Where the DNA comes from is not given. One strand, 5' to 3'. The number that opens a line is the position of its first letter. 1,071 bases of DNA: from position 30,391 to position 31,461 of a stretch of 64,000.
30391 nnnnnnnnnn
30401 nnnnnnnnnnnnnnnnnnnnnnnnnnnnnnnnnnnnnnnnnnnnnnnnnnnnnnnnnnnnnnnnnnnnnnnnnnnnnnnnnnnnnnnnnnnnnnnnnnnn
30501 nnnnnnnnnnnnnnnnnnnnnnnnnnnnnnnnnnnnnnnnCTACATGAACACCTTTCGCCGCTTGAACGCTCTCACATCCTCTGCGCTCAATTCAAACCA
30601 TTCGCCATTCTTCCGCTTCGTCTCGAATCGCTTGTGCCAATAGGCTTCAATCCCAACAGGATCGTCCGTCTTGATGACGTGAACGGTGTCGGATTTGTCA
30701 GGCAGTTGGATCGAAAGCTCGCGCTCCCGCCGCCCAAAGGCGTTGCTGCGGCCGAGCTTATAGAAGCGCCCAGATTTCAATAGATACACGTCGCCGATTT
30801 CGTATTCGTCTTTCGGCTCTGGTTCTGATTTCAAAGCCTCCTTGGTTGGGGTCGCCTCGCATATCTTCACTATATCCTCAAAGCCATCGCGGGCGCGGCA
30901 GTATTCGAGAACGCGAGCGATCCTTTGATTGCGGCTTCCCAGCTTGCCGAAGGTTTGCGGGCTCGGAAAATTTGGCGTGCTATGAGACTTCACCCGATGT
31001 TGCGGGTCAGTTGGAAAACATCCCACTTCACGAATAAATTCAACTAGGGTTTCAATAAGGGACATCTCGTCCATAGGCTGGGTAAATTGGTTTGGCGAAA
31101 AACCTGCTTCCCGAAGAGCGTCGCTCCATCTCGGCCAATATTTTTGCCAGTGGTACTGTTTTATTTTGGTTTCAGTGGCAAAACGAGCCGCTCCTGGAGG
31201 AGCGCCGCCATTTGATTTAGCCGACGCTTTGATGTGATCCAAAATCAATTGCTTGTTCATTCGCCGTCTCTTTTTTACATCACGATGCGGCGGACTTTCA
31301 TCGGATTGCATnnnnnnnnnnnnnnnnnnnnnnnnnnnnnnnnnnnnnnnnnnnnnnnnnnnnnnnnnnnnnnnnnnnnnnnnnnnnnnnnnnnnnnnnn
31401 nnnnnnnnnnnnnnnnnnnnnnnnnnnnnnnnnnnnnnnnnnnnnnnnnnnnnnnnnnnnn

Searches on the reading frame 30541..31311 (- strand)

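Call 9: search_protein_families(library=pfam, proteins=[window:30541-31311:-])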
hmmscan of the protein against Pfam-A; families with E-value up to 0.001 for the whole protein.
window:30541-31311:- (256 aa): 2 families
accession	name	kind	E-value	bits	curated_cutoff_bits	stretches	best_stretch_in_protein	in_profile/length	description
PF13455.12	MUG113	-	8.9e-14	52.3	22.3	1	184-252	1-72/73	Meiotically up-regulated gene 113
PF10544.15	T5orf172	-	1.3e-06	29.2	20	1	180-252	12-99/101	T5orf172 domain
